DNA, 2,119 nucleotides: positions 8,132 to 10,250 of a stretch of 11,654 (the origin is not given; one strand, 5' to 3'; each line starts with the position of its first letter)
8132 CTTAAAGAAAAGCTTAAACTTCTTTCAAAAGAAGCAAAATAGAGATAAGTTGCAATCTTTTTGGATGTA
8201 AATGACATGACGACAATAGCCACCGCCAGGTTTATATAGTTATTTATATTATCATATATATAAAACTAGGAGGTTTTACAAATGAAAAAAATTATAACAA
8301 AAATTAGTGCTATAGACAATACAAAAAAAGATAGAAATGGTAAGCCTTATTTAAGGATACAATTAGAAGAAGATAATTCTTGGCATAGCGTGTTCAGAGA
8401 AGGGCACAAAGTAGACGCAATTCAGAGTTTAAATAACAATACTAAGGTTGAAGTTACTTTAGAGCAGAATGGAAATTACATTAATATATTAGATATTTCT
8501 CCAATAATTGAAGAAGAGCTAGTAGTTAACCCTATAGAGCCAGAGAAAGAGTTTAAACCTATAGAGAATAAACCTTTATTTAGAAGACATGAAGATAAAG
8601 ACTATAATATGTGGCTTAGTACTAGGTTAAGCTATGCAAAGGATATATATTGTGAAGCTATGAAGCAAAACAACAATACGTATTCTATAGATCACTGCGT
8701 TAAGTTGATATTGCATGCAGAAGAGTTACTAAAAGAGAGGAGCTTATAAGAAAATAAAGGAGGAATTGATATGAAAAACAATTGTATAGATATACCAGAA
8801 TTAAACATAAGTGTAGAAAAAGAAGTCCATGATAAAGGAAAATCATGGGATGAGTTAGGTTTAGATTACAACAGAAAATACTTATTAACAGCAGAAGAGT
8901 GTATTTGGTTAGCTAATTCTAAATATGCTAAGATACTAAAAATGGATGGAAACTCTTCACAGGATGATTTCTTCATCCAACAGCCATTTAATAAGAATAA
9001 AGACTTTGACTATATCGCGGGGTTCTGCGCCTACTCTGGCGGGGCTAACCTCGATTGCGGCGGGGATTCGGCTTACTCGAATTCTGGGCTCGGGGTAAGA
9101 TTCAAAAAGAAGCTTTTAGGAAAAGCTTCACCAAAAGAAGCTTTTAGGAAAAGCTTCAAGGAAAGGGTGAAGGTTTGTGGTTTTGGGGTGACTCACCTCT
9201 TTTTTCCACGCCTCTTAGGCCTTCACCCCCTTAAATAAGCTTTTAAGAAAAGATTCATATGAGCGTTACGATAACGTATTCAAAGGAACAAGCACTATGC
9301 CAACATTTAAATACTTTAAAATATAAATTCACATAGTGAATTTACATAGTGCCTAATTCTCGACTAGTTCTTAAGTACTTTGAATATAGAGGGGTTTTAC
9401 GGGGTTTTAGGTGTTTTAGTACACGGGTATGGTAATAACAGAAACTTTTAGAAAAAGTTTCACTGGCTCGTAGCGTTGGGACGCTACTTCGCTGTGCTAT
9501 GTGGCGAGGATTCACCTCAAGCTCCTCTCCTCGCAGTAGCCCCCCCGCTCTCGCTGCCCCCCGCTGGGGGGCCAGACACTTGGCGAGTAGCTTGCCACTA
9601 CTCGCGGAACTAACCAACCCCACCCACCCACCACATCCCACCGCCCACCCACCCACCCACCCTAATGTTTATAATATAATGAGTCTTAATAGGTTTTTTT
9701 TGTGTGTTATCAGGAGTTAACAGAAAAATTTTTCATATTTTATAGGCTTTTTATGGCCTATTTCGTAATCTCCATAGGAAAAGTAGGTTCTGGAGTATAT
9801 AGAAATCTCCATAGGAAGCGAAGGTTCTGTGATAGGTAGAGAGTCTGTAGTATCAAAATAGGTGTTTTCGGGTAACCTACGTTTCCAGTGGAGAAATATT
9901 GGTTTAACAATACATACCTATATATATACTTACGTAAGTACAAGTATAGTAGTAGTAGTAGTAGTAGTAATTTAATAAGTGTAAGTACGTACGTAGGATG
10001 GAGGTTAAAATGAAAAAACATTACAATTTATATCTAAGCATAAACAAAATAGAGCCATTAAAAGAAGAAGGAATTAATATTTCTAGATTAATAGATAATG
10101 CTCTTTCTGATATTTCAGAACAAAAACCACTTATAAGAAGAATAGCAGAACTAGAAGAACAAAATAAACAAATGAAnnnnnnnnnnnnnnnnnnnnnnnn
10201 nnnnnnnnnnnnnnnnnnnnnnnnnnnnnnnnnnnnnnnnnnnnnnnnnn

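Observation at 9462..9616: GC-rich island of four consecutive perfect hairpins in an AT-rich genome: candidate structured RNA or cis-acting origin/packaging element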

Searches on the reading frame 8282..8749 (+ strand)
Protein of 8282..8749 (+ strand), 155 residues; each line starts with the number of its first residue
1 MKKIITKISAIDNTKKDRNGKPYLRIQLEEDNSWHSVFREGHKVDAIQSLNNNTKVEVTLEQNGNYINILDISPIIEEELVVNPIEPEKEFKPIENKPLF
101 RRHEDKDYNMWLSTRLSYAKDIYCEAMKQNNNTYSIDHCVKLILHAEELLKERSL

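Call 9: search_protein_families(library=pfam, proteins=[window:8282-8749:+], max_evalue=0.01)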
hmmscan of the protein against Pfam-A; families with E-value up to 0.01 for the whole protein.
window:8282-8749:+ (155 aa): 0 families

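Call 10: search_protein_families(library=phrogs, proteins=[window:8282-8749:+], max_evalue=0.01)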
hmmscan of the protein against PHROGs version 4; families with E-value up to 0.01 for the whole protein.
window:8282-8749:+ (155 aa): 0 families

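Call 23: find_encoding_contigs(protein=window:8282-8749:+, flank=3000, max_places=10)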
Protein window:8282-8749:+ (155 aa): 1 contig read that carries it; 1 place shown.
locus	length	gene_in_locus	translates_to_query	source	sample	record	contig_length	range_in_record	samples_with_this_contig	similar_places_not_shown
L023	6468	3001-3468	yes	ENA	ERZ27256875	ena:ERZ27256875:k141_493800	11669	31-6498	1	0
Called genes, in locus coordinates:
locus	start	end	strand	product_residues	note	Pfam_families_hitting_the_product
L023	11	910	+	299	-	PF25209:Phage_capsid_4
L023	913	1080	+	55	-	-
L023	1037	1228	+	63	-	-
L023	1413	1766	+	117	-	-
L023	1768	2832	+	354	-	-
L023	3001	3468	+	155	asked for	-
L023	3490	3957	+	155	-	-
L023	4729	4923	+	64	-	-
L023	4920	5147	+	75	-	-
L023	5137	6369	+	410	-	PF03237:Terminase_6N, PF05127:NAT10_TcmA_helicase (faint)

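Call 77: find_homologous_proteins(query=window:8282-8749:+, max_evalue=0.00001)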
Query window:8282-8749:+ (155 aa): 1 proteins with E <= 0.00001 among 17 candidates.
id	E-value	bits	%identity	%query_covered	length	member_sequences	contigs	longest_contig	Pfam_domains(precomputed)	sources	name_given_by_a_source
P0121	3.0e-97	340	100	100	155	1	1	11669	-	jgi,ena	-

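Call 78: search_solved_structures(query=window:8282-8749:+, max_evalue=1)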
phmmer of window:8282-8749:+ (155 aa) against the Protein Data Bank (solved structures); distinct sequences matched with E-value up to 1: 0.

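Call 79: search_protein_families(library=ncbifam, proteins=[window:8282-8749:+], max_evalue=0.1)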
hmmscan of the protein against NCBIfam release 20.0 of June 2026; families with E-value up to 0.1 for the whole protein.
window:8282-8749:+ (155 aa): 0 families

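Call 84: predict_structure(protein=window:8282-8749:+)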
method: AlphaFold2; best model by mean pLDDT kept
length: 155 residues; sequences in the alignment: 1
mean_pLDDT: 64.8   pTM: 0.42
mean pLDDT of the five models: 64.8, 46.1, 45.6, 43.2, 40.4
residues with pLDDT >= 90: 3; 70-90: 60; 50-70: 61; < 50: 31
segments of 3 or more residues with pLDDT < 50: 40-42, 79-86, 90-104, 153-155
pLDDT, mean of each block of 10 residues (from residue 1): 88 83 85 76 57 82 79 66 49 41 48 56 55 54 60 50
secondary structure, 60 per line:
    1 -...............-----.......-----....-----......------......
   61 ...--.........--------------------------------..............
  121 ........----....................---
elements in order: E2-16 E22-28 E34-37 H43-48 E55-63 E66-74 H107-128 H133-152

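Call 86: fold_search(model_id=the predicted structure, library=pdb)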
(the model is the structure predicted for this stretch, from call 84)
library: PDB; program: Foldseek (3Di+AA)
matches with E <= 10: 983; with E <= 0.001: 0
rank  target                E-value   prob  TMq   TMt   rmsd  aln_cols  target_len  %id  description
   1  7yny_C                1.5e-03  1.00  0.35  0.18   2.8        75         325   12  Crystal structure of baculovirus LEF-3 from Helicoverpa armigera nucleopolyhedrovirus (released 2023-01-25)
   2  8fvy_X                1.6e-03  1.00  0.28  0.30   4.9        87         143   15  40S subunit of the Giardia lamblia 80S ribosome (released 2024-01-24)
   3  3lgj_A                3.0e-03  1.00  0.35  0.53   4.0        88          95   19  Crystal structure of single-stranded binding protein (ssb) from Bartonella henselae (released 2010-02-16)
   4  9qf5_An               3.2e-03  1.00  0.30  0.32   4.1        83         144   10  Structure of P. furiosus 70S ribosome grown at 102deg (released 2025-11-05)
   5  7olc_SX               3.8e-03  0.99  0.28  0.30   4.9        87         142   10  Thermophilic eukaryotic 80S ribosome at idle POST state (released 2022-01-26)
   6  3ull_A                4.6e-03  1.00  0.29  0.41   8.1       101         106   15  HUMAN MITOCHONDRIAL SINGLE-STRANDED DNA BINDING PROTEIN (released 1997-10-15)
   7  6skf_Ao               5.2e-03  1.00  0.30  0.32   4.1        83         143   12  Cryo-EM Structure of T. kodakarensis 70S ribosome (released 2020-07-29)
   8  7pzy_Y                5.5e-03  1.00  0.29  0.31   4.5        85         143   13  Structure of the vacant Candida albicans 80S ribosome (released 2022-05-18)
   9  8a98_SP               5.5e-03  0.99  0.28  0.30   5.0        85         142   15  CRYO-EM STRUCTURE OF LEISHMANIA MAJOR 80S RIBOSOME : snoRNA MUTANT (released 2023-10-11)
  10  9v1j_sy               5.8e-03  0.99  0.28  0.32   4.5        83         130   11  Cryo- EM structure of small subunit (body) of 75S ribosome with P- tRNA from Entamoeba histolytica (released 2025-10-08)
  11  8g4s_X                5.8e-03  0.99  0.28  0.30   4.7        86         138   16  40S ribosomal subunit of the 80S Giardia intestinalis assemblage A ribosome with Emetine bound in V2 conformation with (released 2024-01-31)
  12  5aj0_BX               6.6e-03  1.00  0.30  0.32   4.6        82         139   10  Cryo electron microscopy of actively translating human polysomes (POST state). (released 2015-05-20)
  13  6zj3_SP               6.6e-03  0.99  0.30  0.32   4.9        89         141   11  Cryo-EM structure of the highly atypical cytoplasmic ribosome of Euglena gracilis (released 2020-10-07)
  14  6tmf_O                7.4e-03  1.00  0.30  0.31   4.0        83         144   10  Structure of an archaeal ABCE1-bound ribosomal post-splitting complex (released 2020-02-12)
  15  7yny_H                7.9e-03  1.00  0.36  0.18   2.8        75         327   13  Crystal structure of baculovirus LEF-3 from Helicoverpa armigera nucleopolyhedrovirus (released 2023-01-25)
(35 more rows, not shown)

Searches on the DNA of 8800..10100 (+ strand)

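Call 5: search_rna_families(source=window, threshold=evalue, max_evalue=10, start=8800, end=10100, show_alignments=3)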
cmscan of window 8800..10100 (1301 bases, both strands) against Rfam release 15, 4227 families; matches with E-value up to 10: 6.
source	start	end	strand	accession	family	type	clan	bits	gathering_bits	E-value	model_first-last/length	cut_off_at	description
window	9098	9157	-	RF00384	Pox_AX_element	Cis-reg;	-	18.8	60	4.5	1-62/62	no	Poxvirus AX element late mRNA cis-regulatory element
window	9282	9362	-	RF03641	mir-991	Gene; miRNA;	-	17.9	100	2.4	1-88/88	no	mir-991 microRNA precursor family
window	9910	9947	-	RF04217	mir-297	Gene; miRNA;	-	17.5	90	7.1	19-56/71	no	mir-297 microRNA precursor family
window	9110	9175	+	RF02367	Yfr20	Gene; sRNA;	-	16.5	44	5.2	1-89/89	no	Cyanobacterial functional RNA 20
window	9128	9232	+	RF02158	NPPA-AS1_3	Gene; lncRNA;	-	13.4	55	4.1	1-108/108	no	NPPA antisense RNA 1 conserved region 3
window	9481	9589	+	RF02145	MEG8_1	Gene; lncRNA;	-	11.7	70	7.4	1-97/97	no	Maternally expressed 8 exon 1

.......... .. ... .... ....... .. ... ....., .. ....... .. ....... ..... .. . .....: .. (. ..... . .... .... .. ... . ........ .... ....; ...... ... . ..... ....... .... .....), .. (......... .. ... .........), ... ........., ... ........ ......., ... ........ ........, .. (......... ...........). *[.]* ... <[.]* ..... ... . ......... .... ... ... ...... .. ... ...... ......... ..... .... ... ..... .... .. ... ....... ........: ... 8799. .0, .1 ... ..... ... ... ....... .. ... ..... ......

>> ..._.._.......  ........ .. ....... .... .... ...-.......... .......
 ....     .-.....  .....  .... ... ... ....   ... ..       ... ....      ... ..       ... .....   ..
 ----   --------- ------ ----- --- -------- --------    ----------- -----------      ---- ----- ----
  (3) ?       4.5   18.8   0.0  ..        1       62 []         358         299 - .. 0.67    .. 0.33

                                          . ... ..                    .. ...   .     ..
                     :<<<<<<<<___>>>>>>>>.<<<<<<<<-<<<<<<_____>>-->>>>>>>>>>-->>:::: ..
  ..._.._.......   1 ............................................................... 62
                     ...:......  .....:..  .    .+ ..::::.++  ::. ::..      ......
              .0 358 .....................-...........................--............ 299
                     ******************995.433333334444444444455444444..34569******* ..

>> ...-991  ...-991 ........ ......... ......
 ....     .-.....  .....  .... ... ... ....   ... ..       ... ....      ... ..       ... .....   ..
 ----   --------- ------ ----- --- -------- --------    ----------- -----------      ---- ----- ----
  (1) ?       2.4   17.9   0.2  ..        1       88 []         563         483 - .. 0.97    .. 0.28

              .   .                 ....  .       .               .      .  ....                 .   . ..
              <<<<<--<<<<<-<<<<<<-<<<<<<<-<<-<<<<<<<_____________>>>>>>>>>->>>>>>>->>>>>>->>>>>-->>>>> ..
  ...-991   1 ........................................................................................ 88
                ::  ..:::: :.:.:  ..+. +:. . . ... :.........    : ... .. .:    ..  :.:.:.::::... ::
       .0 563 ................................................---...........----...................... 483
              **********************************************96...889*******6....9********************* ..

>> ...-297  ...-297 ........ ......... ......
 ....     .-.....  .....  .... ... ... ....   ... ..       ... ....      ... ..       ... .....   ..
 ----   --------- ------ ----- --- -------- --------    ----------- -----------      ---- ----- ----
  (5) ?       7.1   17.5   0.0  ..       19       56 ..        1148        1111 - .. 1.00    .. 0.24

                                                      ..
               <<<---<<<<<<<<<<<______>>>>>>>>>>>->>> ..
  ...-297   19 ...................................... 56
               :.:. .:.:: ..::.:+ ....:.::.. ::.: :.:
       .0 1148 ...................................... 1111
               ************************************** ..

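Call 11: search_dna_similar(query=window:9000-10100:+, collection=phages, mode=distant)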
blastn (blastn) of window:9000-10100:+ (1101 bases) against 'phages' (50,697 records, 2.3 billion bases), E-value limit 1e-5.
No match.

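Call 58: build_rna_model(alignment_id=A1, structure=none)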
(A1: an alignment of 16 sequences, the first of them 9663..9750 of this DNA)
Model R1 built from alignment A1 (16 sequences, 92 columns); structure: none (sequence only).
model positions 88; base pairs 0; branch points 0; effective number of sequences 16; information 0.607 bits per position. No base pairs: searches with it score sequence only.

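Call 59: search_with_rna_model(model_id=R1, sources=[window, L001, L002, L003, L004, L005, L006, L007, L008, L009, L010, L012, L013, L015, L016, L017, L018, L019, L020, L021, L022, L024, L025, L027, L028, L029, L030, L031, L033, L034, L037, L038, L039, L042, L045, L046, L047, L049, L050, L051, L052, L053, L054, L055, L056, L057, L058, L060, L061, L065, L066, L067, L068, L069, L070, L071, L072, L073, L074, L075, L078, L080, L083, L084, L085, L086, L087, L088, L089, L090, L091, L092, L093, L094], max_evalue=1)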
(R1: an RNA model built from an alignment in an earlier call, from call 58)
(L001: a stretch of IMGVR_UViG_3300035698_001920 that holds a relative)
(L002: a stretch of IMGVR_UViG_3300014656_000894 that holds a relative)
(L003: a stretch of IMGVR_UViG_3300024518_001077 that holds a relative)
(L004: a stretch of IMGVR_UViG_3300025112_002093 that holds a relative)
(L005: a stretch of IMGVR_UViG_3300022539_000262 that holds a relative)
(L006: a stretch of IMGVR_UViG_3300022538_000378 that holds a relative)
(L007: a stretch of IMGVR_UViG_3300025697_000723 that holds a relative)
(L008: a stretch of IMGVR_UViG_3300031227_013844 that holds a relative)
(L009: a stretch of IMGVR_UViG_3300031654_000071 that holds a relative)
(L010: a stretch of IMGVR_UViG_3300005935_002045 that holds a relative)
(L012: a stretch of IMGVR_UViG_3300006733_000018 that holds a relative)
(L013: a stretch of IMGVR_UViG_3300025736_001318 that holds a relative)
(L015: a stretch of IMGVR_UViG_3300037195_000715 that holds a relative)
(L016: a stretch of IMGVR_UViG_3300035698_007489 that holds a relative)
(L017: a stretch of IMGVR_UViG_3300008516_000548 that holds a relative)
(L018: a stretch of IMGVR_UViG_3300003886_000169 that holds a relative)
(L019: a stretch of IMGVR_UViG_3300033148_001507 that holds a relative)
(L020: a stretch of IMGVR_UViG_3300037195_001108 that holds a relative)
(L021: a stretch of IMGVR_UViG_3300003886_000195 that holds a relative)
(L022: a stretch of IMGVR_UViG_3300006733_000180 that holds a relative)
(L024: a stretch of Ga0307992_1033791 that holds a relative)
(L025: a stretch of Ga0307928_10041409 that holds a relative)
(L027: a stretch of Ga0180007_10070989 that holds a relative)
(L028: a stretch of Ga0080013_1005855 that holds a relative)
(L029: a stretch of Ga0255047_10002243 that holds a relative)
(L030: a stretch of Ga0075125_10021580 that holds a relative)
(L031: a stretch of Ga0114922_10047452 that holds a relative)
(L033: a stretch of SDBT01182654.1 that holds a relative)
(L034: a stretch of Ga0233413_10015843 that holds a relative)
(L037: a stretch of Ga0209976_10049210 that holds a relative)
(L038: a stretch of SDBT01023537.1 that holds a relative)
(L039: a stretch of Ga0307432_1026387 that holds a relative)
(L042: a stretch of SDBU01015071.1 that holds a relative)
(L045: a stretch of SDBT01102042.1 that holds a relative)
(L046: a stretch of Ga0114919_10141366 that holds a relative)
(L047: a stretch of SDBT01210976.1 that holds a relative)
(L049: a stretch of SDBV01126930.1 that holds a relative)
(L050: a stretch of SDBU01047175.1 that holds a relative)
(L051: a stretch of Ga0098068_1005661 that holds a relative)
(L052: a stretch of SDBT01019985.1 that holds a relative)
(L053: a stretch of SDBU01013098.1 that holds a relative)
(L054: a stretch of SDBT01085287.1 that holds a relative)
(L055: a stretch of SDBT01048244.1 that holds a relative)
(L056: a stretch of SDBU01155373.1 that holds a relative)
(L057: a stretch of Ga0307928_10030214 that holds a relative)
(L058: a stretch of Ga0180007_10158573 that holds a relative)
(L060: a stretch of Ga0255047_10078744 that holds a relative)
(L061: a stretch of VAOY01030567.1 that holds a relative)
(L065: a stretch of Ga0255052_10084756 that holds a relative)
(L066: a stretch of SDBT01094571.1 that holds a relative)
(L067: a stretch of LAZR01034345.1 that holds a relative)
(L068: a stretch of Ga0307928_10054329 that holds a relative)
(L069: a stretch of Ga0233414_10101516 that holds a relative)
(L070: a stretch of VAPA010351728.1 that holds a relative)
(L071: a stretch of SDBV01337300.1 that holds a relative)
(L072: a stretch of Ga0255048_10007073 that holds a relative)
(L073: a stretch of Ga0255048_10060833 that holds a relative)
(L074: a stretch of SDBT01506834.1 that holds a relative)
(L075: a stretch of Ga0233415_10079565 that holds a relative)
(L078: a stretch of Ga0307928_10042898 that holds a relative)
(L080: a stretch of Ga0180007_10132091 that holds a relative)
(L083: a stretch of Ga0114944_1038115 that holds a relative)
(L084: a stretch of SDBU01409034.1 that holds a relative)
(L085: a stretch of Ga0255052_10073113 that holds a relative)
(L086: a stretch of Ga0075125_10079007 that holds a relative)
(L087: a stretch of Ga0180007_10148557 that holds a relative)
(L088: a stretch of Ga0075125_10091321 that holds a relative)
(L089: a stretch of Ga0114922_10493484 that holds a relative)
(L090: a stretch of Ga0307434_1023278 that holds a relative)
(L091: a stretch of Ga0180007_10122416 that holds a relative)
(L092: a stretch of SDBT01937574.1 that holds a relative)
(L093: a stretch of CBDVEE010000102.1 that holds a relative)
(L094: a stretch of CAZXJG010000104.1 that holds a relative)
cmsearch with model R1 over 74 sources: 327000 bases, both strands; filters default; matches with E-value up to 1: 37.
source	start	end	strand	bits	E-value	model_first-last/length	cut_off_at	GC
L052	842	924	+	62.8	6.3e-18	3-86/88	-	0.2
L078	1968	2049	+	55.8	9.6e-16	4-86/88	-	0.27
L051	768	845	+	53.4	5.3e-15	7-84/88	-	0.28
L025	349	424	+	53.2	6e-15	5-79/88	-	0.28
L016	3129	3210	+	52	1.4e-14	4-85/88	-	0.27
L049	162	237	+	51.8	1.7e-14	8-84/88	-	0.3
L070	2490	2572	+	49.9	6.7e-14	5-86/88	-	0.22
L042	1661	1738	+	49.7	7.4e-14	6-84/88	-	0.29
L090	246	327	+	49.2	1.1e-13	5-86/88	-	0.17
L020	2132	2212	+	48.4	1.9e-13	3-84/88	-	0.22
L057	1059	1138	+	44.3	3.6e-12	5-84/88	-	0.29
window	9665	9745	+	44.3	3.8e-12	3-84/88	-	0.21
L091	1188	1263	+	43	9.7e-12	9-85/88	-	0.33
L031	179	259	+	38.3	2.9e-10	6-85/88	-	0.4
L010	535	612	+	38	3.4e-10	9-86/88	-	0.45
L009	782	862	+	35.5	2.1e-09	6-86/88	-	0.23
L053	134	210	+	31.5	3.8e-08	8-86/88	-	0.36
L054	150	216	+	30.3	9.2e-08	10-76/88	-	0.3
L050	2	55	+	29.5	1.6e-07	29-84/88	-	0.26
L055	2409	2486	+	29.4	1.7e-07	8-85/88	-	0.28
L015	2366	2428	+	28.6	3e-07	14-82/88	-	0.25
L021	113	188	+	26.7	1.2e-06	6-82/88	-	0.24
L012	3108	3182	+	24.9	4.4e-06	7-83/88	-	0.27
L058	92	163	+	24.2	7e-06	11-83/88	-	0.31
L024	1794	1866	+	23.3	1.4e-05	6-77/88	-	0.25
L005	1626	1676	+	22.5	2.5e-05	29-80/88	-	0.29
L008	2213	2282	+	20.2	0.00013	9-77/88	-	0.24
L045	686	766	+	19.1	0.00028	5-86/88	-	0.26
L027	482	555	+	14.9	0.0057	10-83/88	-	0.22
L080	279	313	+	14.2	0.0099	49-86/88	-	0.23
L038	8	57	+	11.1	0.092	27-78/88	-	0.26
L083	5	62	+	10.4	0.15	19-75/88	-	0.29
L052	3264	3302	+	10.2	0.17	36-74/88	-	0.28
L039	49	106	+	10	0.2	27-84/88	-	0.17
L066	1368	1411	-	8.5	0.56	11-54/88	-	0.34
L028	2880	2902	+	7.9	0.91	62-84/88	-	0.04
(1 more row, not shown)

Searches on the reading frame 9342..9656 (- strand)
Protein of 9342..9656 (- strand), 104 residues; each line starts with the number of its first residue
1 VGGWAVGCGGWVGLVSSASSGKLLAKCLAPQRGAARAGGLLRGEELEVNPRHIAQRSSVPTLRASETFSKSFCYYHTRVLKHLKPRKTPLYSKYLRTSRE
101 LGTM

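Call 54: search_protein_families(library=pfam, proteins=[window:9342-9656:-], max_evalue=1)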
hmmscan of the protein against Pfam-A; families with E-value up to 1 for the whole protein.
window:9342-9656:- (104 aa): 0 families
